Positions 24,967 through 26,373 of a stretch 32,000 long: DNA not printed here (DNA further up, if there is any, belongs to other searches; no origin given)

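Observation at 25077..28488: The island core is organised like a phage-inducible chromosomal island but lacks any packaging, capsid-interference or transfer genes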

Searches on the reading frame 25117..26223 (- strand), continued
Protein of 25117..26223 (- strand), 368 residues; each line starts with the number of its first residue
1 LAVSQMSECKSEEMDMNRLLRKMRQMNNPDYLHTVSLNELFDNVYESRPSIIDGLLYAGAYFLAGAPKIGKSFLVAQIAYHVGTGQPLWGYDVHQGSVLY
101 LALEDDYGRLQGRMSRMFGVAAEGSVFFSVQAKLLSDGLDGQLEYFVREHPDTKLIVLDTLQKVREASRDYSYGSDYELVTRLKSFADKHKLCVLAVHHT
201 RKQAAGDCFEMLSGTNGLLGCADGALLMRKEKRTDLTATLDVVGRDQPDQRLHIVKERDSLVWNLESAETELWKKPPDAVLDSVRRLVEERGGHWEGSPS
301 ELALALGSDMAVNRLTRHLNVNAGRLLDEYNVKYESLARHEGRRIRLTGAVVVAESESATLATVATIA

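Call 34: find_related_loci(query=A1, collection=genome_contigs, flank=10000)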
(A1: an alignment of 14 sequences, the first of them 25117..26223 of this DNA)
Query A1 (368 aa) in genome_contigs; peptide patterns used: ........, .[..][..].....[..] (x = any residue, [..] = any of these).
600 stretches matched a pattern (row limit reached: there are more); 576 encode a relative of the query (tblastn E <= 1e-3); the best 80 are kept; 78 distinct loci.
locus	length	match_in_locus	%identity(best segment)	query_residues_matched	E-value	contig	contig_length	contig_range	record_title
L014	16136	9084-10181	65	8-367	1e-156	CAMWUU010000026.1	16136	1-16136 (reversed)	MAG TPA_asm: uncultured Lachnospiraceae bacterium isolate SRR14411328_bin.16_metawrap_v1.3_MAG genome assembly, contig:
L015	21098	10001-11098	66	8-367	6e-155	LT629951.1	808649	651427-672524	Ruminococcaceae bacterium Marseille-P2935 strain Marseille-P2935T genome assembly, scaffold: scaffold00006, whole genome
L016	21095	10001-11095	63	3-367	1e-154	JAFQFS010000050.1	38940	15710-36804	MAG: Clostridia bacterium isolate RGIG1778 Goat_Cecum-4__c304617, whole genome shotgun sequence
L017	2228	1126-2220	63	3-367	5e-166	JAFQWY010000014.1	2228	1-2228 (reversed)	MAG: Clostridia bacterium isolate RGIG2226 Goat_Colon.Co__c72471, whole genome shotgun sequence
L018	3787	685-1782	66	8-367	2e-160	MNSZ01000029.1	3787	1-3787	MAG: Firmicutes bacterium CAG:24053_14 Ley3_66761_scaffold_13310, whole genome shotgun sequence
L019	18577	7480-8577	66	8-367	1e-154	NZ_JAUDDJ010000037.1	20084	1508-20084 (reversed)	Pseudoflavonifractor phocaeensis strain 69_Shaedler_sukc20 69_Shaedler_sukc20_scaffold_37, whole genome shotgun sequence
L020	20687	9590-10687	65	8-367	4e-154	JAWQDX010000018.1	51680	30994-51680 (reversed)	Oscillospiraceae bacterium CM18GR_63 LM_D1-8-GR-6-3_NODE_18, whole genome shotgun sequence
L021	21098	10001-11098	65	8-367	2e-154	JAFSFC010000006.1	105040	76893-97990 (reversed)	MAG: Ruminiclostridium sp. isolate RGIG3085 Goat_Rectum-5__c21105, whole genome shotgun sequence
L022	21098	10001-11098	65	8-367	7e-154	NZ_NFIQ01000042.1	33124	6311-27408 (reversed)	Flavonifractor sp. An306 An306_contig_42, whole genome shotgun sequence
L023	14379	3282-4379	65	8-367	8e-154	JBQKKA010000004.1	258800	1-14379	Lawsonibacter sp. LCP25S3_F5 contig00004, whole genome shotgun sequence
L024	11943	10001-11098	65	8-367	2e-153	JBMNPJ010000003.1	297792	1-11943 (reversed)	MAG: Massiliimalia sp. isolate SBF912SR2HQ0036 scaffold_58_c1, whole genome shotgun sequence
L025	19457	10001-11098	65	8-367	1e-153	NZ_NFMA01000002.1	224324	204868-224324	Flavonifractor sp. An100 An100_contig_2, whole genome shotgun sequence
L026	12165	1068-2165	65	8-367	2e-153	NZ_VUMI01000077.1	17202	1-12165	Eisenbergiella porci strain WCA-389-WT-23B seq77, whole genome shotgun sequence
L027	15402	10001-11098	64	8-367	2e-152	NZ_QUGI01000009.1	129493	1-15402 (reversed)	Pseudoflavonifractor sp. AF19-9AC AF19-9AC.Scaf9, whole genome shotgun sequence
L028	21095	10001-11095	62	8-367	2e-152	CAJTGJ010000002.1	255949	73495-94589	Oscillospiraceae bacterium isolate B95_20_FP_BP genome assembly, contig: MGBC000146.2, whole genome shotgun sequence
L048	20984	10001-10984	61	26-352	2e-142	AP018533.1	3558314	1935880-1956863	Clostridiales bacterium CCNA10 DNA, complete genome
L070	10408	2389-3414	58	8-348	2e-134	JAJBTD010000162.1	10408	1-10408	MAG: Clostridiales bacterium isolate U_126755 U_126755=NODE_531_length_10408_cov_9.375640, whole genome shotgun sequence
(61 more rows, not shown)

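Call 50: predict_structure(alignment_id=A4)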
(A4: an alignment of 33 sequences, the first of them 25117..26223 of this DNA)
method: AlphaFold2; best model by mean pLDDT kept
length: 368 residues; sequences in the alignment: 33
mean_pLDDT: 72.3   pTM: 0.58
mean pLDDT of the five models: 72.3, 69.4, 63.6, 62.0, 61.9
residues with pLDDT >= 90: 55; 70-90: 171; 50-70: 87; < 50: 55
segments of 3 or more residues with pLDDT < 50: 1-14, 37-46, 170-172, 271-275, 352-365
pLDDT, mean of each block of 10 residues (from residue 1): 28 49 62 52 54 83 81 87 89 88 66 69 67 58 85 87 62 63 85 83 54 52 82 85 72 87 83 60 92 91 88 86 83 87 87 36 44
secondary structure, 60 per line:
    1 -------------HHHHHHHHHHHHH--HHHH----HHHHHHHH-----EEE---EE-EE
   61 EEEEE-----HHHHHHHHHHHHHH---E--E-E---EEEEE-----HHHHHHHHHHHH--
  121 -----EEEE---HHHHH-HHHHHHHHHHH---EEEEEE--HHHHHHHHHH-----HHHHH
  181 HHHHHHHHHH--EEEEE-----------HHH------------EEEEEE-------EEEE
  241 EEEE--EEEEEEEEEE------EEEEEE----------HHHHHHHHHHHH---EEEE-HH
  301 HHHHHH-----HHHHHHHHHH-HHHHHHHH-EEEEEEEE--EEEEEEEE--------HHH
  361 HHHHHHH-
elements in order: H14-26 H29-32 H37-44 E50-52 E59-65 H71-84 E97-101 H107-118 E126-129 H133-137 H139-149 E153-158 H161-170 H176-190 E193-197 E224-229 E237-244 E247-256 E263-268 H279-290 E294-297 H299-306 H312-321 H323-330 E332-339 E342-349 H358-367
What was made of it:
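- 25117..26208 (-): rep: SF4 (DnaB/RepA-like) helicase with a C-terminal winged-helix-like domain, 363 aa from the ATG at 26208. Residues 279-349 are modelled as H-E-H-H-E-E with block-mean pLDDT 83-92 (call 50).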

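Call 53: fold_search(model_id=the predicted structure, library=pdb)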
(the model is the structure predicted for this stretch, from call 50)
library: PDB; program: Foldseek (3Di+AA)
matches with E <= 10: 1086; with E <= 0.001: 316
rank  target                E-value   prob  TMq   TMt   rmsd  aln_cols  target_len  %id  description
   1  9oa1_B                6.8e-10  1.00  0.48  0.40   9.8       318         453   13  Ecoli DnaB helicase and Phage Lambda loader P with ADP-Mg in a 6:5 stoichiometry ratio. (released 2025-07-16)
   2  9oa1_D                8.6e-10  1.00  0.48  0.40   9.6       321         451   12  Ecoli DnaB helicase and Phage Lambda loader P with ADP-Mg in a 6:5 stoichiometry ratio. (released 2025-07-16)
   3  9dls_C                1.3e-09  1.00  0.45  0.38  11.9       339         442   12  Vibrio cholerae DnaB (released 2025-07-16)
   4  9dls_D                1.8e-09  1.00  0.48  0.41   9.8       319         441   14  Vibrio cholerae DnaB (released 2025-07-16)
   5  9oa1_A                4.2e-09  1.00  0.45  0.40  10.4       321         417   13  Ecoli DnaB helicase and Phage Lambda loader P with ADP-Mg in a 6:5 stoichiometry ratio. (released 2025-07-16)
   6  2r6a_A                1.1e-08  1.00  0.44  0.39  16.0       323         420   14  Crystal Form BH1 (released 2007-11-06)
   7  2r6e_A                1.2e-08  1.00  0.42  0.41  13.9       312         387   14  Crystal Form B2 (released 2007-11-06)
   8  8rxc_F                1.5e-08  1.00  0.41  0.39   6.0       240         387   16  RadA helicase from Streptococcus pneumoniae coordinating dsDNA (released 2024-10-30)
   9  9q2a_B                1.5e-08  1.00  0.42  0.47   8.6       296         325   13  BCDX2-CX3-RAD51-RAD51-ssDNA supercomplex (released 2026-03-04)
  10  2r6d_C                1.5e-08  1.00  0.44  0.41  13.5       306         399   15  Crystal Form B1 (released 2008-06-10)
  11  9q2a_A                1.5e-08  1.00  0.40  0.43   8.5       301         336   14  BCDX2-CX3-RAD51-RAD51-ssDNA supercomplex (released 2026-03-04)
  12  8wv8_B                1.7e-08  1.00  0.41  0.34   8.0       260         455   12  Crystal Structure of Cyanobacterial Circadian Clock Protein KaiC (released 2023-12-27)
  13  2r6d_A                1.8e-08  1.00  0.45  0.41  15.5       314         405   15  Crystal Form B1 (released 2008-06-10)
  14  2r6d_E                2.1e-08  1.00  0.46  0.43  13.4       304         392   15  Crystal Form B1 (released 2008-06-10)
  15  8zn5_C                2.2e-08  1.00  0.46  0.38   7.3       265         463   15  Crystal Structure of Designed Clock Protein KaiC (released 2025-04-16)
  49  1nlf_A                8.6e-08  1.00  0.45  0.63   7.5       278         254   15  Crystal Structure of DNA Helicase RepA in complex with sulfate at 1.95 A resolution (released 2003-04-29)
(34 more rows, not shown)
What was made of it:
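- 25117..26208 (-): Foldseek hits to DnaB, T7 gp4, Twinkle and RSF1010 RepA 1nlf (call 53).
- On RSF1010 RepA-like (AAA_25, SF4) replicative helicase: Foldseek hits to DnaB, gp4 and RepA 1nlf (call 53).
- Closest known: SaPI and Gram-positive PICI replication module. Different: The helicase belongs to a different superfamily (DnaB/RepA-like SF4, call 53).
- The helicase fold is confirmed (call 53).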

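Call 54: find_related_loci(query=A1, collection=viral_contigs, flank=10000)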
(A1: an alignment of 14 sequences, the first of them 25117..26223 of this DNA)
Query A1 (368 aa) in viral_contigs; peptide patterns used: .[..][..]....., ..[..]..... (x = any residue, [..] = any of these).
56 stretches matched a pattern; 49 encode a relative of the query (tblastn E <= 1e-3); 49 distinct loci.
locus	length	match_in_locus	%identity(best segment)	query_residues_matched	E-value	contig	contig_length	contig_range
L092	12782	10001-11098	64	8-367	4e-158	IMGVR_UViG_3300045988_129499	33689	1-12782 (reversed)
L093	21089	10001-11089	66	11-367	1e-153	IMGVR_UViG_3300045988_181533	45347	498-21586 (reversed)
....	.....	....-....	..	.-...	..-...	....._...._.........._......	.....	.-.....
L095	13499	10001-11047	59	5-352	3e-145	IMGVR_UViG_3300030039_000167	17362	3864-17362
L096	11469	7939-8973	59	5-348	2e-144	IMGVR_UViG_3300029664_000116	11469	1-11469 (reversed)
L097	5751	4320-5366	58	5-352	2e-145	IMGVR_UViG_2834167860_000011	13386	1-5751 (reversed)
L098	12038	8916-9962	58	5-352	2e-143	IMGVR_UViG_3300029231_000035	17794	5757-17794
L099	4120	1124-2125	62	16-348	2e-144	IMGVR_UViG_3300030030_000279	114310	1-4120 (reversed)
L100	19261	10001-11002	55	16-348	2e-128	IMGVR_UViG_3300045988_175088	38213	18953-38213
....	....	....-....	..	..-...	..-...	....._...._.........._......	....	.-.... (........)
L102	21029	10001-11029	56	7-348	4e-129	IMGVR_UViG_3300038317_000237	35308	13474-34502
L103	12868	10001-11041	54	11-348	7e-126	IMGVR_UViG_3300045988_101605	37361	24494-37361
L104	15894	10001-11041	54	11-348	1e-125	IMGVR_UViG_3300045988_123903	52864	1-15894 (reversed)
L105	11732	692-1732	54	11-348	1e-125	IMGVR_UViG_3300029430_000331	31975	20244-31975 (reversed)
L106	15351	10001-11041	54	11-348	1e-125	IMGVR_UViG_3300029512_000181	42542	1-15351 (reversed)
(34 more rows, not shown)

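Call 57: search_protein_families(library=pfam, proteins=[L048:11743-13005:+, L070:4114-5436:+, L048:11115-11369:+, L048:13180-13455:+, L015:11490-11735:+, L004:11615-11839:+, L070:3553-3807:+], max_evalue=0.1)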
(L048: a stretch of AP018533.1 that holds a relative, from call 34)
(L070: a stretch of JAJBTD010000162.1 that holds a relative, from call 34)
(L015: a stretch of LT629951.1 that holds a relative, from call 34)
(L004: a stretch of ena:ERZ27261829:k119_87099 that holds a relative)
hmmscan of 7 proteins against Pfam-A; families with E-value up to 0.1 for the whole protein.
L048:11743-13005:+ (420 aa): 7 families
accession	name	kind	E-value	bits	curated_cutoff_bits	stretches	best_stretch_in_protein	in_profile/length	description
PF01076.25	Mob_Pre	-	4.9e-30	105.3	25.5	2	13-205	8-182/196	Plasmid recombination enzyme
PF14193.11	DUF4315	-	0.0019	18.6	27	1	350-414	2-64/79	Domain of unknown function (DUF4315)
PF14662.11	KASH_CCD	-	0.0035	17.8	43.3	1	335-398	23-84/191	Coiled-coil region of CCDC155 or KASH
PF16326.10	ABC_tran_CTD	-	0.016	15.9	32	1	335-389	2-56/69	ABC transporter C-terminal domain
PF12795.12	MscS_porin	-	0.022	14.8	34.4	1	332-382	35-86/238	Mechanosensitive ion channel porin domain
PF11932.13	DUF3450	-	0.033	13.9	32.6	1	323-375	47-99/241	Protein of unknown function (DUF3450)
PF22706.1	Tex_central_region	-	0.063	13.7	27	1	324-396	8-79/178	Tex central region-like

L070:4114-5436:+ (440 aa): 7 families
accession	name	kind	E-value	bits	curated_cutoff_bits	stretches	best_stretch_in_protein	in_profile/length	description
PF01076.25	Mob_Pre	-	6.9e-34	117.8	25.5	2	15-207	7-181/196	Plasmid recombination enzyme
PF25526.1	LIP-1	-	0.016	15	34.1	1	352-420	16-84/250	Liprin-alpha-like coiled coil domain 2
PF01544.23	CorA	-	0.038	13.7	27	1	282-402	100-227/292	CorA-like Mg2+ transporter protein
PF06160.17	EzrA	-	0.052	12.3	39.6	0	262-407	91-234/557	Septation ring formation regulator, EzrA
PF00261.25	Tropomyosin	-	0.055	13.3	38.6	0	262-410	24-175/242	Tropomyosin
PF04102.17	SlyX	-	0.056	14.5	30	1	357-405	7-55/67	SlyX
PF08702.15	Fib_alpha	-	0.057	14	29.9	0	269-331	32-94/143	Fibrinogen alpha/beta chain family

L048:11115-11369:+ (84 aa): 2 families
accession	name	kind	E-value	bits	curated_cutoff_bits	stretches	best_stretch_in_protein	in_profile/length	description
PF24645.1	DUF7639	-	0.017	15.5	27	1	43-73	7-34/92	Domain of unknown function (DUF7639)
PF01881.21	Cas_Cas6_C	-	0.066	14.5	23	1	17-60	35-78/125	CRISPR associated protein Cas6, C-terminal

L048:13180-13455:+ (91 aa): 0 families

L015:11490-11735:+ (81 aa): 1 family
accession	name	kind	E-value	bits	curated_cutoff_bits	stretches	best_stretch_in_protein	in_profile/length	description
PF19537.4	DUF6061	-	9.3e-41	137.9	23.7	1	1-81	1-81/81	Family of unknown function (DUF6061)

L004:11615-11839:+ (74 aa): 2 families
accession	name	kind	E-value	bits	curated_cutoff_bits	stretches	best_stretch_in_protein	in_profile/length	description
PF13443.12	HTH_26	-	4.1e-14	53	22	1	8-66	2-62/63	Cro/C1-type HTH DNA-binding domain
PF01381.28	HTH_3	-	0.02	15.4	23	1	15-61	8-55/55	Helix-turn-helix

L070:3553-3807:+ (84 aa): 0 families

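Call 72: search_protein_families(library=pfam, alignment_id=A5, max_evalue=0.0001)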
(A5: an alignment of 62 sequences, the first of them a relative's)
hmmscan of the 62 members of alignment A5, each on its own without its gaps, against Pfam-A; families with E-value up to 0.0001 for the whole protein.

A. member 1, L020:10968-11303:+ (112 aa): 0 families

B. families by the number of members that match (of 62 scanned): 46 families (the first 25 are shown)
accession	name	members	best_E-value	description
PF13443.12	HTH_26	9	1e-18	Cro/C1-type HTH DNA-binding domain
PF19537.4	DUF6061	7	1.9e-41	Family of unknown function (DUF6061)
PF02384.22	N6_Mtase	5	3.2e-99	N-6 DNA Methylase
PF04471.18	Mrr_cat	4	4.8e-23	Restriction endonuclease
PF01381.28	HTH_3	4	8.1e-12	Helix-turn-helix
PF07669.17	Eco57I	3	1e-18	Eco57I restriction-modification methylase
PF12161.14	HsdM_N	3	2.7e-16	HsdM N-terminal domain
PF12844.13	HTH_19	3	4.8e-07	Helix-turn-helix domain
PF13384.12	HTH_23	3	6.7e-06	Homeodomain-like domain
PF13560.12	HTH_31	3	9.1e-06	Helix-turn-helix domain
PF02086.21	MethyltransfD12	2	4.3e-90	D12 class N6 adenine-specific DNA methyltransferase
PF04851.21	ResIII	2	4.1e-45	Type III restriction enzyme, res subunit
PF18735.6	HEPN_RiboL-PSP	2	7.3e-36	RiboL-PSP-HEPN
PF00270.35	DEAD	2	3.3e-23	DEAD/DEAH box helicase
PF00271.37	Helicase_C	2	2.3e-22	Helicase conserved C-terminal domain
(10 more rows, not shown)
